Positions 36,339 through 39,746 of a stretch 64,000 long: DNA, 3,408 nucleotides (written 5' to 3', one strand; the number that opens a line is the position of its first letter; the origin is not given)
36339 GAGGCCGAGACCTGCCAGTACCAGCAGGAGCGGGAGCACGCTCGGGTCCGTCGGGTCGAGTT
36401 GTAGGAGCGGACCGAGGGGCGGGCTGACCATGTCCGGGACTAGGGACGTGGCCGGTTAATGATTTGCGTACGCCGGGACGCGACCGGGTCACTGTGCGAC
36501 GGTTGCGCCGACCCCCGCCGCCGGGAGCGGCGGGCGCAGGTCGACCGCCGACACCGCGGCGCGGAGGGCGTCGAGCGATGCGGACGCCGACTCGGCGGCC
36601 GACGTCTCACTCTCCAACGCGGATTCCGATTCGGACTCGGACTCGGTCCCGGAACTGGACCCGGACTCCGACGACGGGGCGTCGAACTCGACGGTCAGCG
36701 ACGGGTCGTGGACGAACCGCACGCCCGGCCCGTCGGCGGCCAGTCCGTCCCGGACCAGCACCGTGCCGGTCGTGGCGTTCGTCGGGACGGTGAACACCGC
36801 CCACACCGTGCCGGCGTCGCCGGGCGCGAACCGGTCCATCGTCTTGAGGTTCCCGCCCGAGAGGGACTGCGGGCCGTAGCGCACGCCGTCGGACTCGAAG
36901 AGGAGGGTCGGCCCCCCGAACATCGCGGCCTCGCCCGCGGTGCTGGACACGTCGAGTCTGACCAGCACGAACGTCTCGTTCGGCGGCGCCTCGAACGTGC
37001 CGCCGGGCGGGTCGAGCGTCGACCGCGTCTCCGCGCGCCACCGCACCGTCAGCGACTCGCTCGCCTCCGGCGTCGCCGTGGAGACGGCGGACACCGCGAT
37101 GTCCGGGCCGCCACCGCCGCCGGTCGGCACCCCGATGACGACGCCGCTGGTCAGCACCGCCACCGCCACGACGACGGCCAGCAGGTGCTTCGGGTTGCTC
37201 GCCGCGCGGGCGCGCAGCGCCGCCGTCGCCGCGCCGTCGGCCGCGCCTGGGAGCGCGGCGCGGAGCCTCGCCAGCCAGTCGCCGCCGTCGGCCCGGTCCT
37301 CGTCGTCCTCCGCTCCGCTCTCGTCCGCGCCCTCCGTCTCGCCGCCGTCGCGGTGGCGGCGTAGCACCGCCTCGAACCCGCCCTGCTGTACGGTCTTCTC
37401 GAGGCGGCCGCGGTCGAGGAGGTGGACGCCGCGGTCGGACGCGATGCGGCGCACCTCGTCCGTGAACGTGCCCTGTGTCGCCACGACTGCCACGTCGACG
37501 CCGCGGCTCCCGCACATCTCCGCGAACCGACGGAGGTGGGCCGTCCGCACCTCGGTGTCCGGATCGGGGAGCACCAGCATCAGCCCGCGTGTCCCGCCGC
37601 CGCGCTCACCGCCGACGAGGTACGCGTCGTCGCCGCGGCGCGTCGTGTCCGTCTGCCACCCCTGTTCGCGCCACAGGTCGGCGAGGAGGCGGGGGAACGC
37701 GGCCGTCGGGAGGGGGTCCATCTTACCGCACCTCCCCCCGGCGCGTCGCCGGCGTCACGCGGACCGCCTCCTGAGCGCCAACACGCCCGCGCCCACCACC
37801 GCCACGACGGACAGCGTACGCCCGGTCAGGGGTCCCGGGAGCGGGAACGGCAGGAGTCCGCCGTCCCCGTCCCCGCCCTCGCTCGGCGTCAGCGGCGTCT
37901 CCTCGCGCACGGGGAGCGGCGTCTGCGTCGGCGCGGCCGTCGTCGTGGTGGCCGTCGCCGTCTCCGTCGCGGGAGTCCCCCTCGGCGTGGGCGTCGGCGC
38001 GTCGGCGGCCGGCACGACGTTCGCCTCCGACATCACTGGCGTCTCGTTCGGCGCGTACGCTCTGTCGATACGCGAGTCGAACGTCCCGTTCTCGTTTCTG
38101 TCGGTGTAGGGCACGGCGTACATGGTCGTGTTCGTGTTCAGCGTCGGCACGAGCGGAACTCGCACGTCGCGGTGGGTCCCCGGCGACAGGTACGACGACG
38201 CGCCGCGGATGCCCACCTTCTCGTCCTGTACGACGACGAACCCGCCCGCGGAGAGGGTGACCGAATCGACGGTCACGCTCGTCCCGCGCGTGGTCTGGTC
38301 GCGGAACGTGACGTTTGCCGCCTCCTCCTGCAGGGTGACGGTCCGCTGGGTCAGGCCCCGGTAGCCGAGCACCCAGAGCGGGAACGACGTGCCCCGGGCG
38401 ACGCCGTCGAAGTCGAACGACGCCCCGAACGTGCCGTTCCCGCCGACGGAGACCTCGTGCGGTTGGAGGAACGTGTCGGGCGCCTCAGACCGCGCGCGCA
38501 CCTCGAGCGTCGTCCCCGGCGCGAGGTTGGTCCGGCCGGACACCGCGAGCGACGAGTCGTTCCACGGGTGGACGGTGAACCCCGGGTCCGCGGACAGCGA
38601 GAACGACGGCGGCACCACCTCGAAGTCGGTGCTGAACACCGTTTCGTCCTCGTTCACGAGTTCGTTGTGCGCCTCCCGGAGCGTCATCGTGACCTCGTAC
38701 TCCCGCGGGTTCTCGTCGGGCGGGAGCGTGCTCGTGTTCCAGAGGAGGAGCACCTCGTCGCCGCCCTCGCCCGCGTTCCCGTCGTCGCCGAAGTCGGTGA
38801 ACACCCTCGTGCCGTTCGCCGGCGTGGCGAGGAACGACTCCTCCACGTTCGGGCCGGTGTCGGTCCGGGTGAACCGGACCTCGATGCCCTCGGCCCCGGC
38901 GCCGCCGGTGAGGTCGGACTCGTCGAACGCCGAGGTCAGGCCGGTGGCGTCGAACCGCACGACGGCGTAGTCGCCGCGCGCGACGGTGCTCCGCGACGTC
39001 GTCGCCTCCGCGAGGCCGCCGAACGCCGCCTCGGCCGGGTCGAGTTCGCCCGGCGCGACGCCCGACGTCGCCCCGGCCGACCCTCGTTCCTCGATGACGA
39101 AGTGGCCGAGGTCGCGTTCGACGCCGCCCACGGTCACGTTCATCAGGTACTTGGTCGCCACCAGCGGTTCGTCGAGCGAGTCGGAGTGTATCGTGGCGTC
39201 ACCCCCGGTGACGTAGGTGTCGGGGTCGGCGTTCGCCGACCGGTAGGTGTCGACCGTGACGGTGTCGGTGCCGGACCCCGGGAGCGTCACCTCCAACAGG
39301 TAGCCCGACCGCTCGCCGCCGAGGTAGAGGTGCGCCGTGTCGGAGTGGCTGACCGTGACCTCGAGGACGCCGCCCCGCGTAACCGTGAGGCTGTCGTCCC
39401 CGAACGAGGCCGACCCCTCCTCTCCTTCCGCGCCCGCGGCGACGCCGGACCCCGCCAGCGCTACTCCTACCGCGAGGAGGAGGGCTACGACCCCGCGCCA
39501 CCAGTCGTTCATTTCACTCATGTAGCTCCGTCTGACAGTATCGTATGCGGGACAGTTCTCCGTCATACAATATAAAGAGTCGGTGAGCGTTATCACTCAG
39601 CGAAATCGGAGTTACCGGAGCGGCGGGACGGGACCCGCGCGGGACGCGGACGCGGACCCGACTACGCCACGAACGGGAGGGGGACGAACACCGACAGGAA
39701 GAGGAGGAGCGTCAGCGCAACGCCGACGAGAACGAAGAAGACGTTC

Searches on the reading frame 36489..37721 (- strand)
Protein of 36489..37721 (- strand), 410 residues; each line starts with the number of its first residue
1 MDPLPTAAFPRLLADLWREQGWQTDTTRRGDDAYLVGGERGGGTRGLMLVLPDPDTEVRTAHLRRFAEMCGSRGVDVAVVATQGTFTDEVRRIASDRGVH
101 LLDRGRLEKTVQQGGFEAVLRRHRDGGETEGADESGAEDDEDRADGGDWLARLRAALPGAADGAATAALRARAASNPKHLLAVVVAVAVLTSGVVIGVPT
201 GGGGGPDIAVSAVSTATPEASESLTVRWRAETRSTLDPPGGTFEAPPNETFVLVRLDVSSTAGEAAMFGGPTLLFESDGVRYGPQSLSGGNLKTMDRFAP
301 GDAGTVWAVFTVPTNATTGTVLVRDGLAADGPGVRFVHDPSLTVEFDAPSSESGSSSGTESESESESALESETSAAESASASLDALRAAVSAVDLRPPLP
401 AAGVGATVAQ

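Call 42: search_protein_families(library=pfam, proteins=[window:36489-37721:-], max_evalue=0.001)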
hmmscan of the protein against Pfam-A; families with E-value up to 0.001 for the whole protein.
window:36489-37721:- (410 aa): 1 family
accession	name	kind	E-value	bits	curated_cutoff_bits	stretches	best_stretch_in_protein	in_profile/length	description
PF04471.18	Mrr_cat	-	5.4e-08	33.4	21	1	7-109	7-113/115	Restriction endonuclease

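Call 66: search_protein_families(library=padloc, proteins=[window:36489-37721:-], max_evalue=0.01)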
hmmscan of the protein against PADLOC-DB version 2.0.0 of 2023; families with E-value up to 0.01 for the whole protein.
window:36489-37721:- (410 aa): 0 families

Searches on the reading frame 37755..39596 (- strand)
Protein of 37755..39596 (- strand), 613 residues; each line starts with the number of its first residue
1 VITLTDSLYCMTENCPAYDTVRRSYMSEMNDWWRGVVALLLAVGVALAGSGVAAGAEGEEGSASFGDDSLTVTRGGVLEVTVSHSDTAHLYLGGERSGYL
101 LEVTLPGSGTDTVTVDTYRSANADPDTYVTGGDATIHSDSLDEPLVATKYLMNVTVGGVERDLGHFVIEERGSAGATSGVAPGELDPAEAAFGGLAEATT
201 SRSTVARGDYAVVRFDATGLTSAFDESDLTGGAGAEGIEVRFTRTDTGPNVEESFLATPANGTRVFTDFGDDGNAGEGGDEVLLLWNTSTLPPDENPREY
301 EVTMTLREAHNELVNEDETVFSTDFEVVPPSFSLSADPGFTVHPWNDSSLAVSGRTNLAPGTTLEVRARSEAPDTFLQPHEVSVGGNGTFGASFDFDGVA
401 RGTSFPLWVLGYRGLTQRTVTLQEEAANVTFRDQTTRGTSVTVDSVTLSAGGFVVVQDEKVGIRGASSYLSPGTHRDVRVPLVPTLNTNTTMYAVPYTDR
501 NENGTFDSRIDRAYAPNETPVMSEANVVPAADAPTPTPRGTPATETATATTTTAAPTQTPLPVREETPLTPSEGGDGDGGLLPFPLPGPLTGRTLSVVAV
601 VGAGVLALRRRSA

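Call 42: search_protein_families(library=pfam, proteins=[window:37755-39596:-], max_evalue=0.001)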
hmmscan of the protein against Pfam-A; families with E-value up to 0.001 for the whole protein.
window:37755-39596:- (613 aa): 2 families
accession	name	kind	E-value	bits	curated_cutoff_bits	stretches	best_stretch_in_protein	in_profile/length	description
PF23951.1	DUF7282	-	4.2e-27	95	27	1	427-527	1-111/112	Domain of unknown function (DUF7282)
PF25162.1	DUF7827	-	4e-06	27.4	27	1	57-133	3-85/120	Domain of unknown function (DUF7827)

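Call 66: search_protein_families(library=padloc, proteins=[window:37755-39596:-], max_evalue=0.01)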
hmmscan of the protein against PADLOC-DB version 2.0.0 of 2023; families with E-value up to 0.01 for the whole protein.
window:37755-39596:- (613 aa): 0 families
